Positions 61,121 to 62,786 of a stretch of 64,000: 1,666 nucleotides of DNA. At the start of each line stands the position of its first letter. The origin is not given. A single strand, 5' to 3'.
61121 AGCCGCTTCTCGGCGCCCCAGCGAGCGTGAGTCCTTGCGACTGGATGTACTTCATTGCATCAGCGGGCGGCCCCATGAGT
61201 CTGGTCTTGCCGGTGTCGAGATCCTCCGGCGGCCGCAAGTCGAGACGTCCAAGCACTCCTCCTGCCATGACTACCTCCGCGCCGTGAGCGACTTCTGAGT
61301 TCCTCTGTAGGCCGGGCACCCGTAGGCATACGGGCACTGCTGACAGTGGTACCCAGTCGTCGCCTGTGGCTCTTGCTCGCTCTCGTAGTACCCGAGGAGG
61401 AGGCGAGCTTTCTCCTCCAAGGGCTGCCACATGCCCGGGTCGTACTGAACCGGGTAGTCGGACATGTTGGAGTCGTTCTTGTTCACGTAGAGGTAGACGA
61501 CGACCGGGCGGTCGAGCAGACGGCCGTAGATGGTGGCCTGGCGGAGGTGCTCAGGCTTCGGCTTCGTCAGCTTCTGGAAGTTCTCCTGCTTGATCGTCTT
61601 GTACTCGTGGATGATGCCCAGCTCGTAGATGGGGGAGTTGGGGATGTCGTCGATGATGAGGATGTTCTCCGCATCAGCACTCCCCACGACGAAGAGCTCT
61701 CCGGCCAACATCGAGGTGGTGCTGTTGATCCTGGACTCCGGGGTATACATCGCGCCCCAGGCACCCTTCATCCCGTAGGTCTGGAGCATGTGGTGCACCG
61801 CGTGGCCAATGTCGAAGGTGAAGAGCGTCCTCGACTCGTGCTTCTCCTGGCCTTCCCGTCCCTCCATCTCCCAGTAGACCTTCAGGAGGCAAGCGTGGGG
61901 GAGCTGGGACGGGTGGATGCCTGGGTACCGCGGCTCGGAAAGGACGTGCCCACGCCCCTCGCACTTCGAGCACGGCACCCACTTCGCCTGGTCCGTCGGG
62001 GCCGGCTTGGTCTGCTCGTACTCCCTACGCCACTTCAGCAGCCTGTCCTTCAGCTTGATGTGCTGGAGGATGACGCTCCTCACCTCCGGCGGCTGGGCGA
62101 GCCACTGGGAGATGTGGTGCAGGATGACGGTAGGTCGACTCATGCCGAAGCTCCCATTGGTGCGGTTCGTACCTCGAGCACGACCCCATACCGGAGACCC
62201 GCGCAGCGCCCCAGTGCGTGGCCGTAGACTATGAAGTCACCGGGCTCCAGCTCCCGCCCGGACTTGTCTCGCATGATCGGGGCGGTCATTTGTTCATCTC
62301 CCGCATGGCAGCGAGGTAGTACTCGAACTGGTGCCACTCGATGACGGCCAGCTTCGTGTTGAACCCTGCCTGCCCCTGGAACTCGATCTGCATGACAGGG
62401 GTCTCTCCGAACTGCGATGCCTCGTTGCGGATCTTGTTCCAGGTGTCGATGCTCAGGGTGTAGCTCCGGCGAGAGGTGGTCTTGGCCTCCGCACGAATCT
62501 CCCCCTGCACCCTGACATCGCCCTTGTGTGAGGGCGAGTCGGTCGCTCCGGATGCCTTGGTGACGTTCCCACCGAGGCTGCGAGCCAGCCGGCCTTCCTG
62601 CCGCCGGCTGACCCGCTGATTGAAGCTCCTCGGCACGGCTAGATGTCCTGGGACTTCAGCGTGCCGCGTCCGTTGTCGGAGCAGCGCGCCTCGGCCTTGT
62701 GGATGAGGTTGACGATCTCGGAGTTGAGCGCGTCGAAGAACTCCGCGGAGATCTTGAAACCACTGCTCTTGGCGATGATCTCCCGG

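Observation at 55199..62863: Phage-encoded chromatin-like pair: a histone-fold protein and a histone-H1-like Lys/Ala-rich protein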

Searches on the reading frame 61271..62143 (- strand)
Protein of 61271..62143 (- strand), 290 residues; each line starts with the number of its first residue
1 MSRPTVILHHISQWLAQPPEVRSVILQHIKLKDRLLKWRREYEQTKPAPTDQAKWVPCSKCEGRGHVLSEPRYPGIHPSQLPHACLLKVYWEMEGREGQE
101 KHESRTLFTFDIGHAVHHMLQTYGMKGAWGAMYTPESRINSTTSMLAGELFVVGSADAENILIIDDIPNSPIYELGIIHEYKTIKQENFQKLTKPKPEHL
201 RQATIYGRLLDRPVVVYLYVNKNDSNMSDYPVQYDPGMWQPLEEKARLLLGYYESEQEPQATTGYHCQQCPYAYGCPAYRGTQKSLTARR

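Call 3: search_protein_families(library=pfam, proteins=[window:61271-62143:-], max_evalue=1)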
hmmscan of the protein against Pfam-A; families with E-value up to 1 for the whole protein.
window:61271-62143:- (290 aa): 1 family
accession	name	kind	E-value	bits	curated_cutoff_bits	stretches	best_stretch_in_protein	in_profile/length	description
PF12705.13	PDDEXK_1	-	0.036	14.4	22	1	178-277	140-247/247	PD-(D/E)XK nuclease superfamily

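Call 7: search_protein_families(library=phrogs, proteins=[window:61271-62143:-], max_evalue=0.01)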
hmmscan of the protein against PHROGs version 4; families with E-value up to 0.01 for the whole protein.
window:61271-62143:- (290 aa): 4 families
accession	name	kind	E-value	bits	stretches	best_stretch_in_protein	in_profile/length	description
phrog_1706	-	DNA, RNA and nucleotide metabolism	2.1e-22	80.9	1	76-278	50-244/293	CRISPR/Cas system associated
phrog_1990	-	DNA, RNA and nucleotide metabolism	1e-15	58.9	1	79-276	41-235/290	Cas4-domain exonuclease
phrog_2506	-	DNA, RNA and nucleotide metabolism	5.9e-13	49.7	1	76-276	94-333/342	exonuclease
phrog_69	-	DNA, RNA and nucleotide metabolism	0.0074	16.3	0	226-280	273-327/501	exonuclease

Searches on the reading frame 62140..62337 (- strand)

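Call 3: search_protein_families(library=pfam, proteins=[window:62140-62337:-], max_evalue=1)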
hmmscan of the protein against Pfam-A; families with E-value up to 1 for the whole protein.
window:62140-62337:- (65 aa): 0 families

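Call 7: search_protein_families(library=phrogs, proteins=[window:62140-62337:-], max_evalue=0.01)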
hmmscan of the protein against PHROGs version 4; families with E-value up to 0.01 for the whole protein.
window:62140-62337:- (65 aa): 1 family
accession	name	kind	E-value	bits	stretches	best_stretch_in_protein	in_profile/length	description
phrog_2596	-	unknown function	0.002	19.4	1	22-58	1-37/101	-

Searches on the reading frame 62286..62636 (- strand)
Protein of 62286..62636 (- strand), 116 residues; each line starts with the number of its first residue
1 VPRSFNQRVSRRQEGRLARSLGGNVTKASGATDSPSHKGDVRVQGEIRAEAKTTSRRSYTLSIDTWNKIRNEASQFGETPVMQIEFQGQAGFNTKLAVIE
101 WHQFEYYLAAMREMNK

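Call 3: search_protein_families(library=pfam, proteins=[window:62286-62636:-], max_evalue=1)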
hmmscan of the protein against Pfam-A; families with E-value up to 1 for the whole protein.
window:62286-62636:- (116 aa): 1 family
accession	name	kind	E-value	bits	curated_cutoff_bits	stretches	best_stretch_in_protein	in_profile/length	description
PF25519.1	ILCR1_N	-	0.17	12.2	27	1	30-87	38-95/164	ILCR1 N-terminal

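Call 7: search_protein_families(library=phrogs, proteins=[window:62286-62636:-], max_evalue=0.01)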
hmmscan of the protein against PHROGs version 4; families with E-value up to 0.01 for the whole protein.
window:62286-62636:- (116 aa): 1 family
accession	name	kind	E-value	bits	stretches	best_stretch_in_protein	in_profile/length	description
phrog_2002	-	DNA, RNA and nucleotide metabolism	6.4e-21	75.6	1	6-114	15-120/130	Holliday junction resolvase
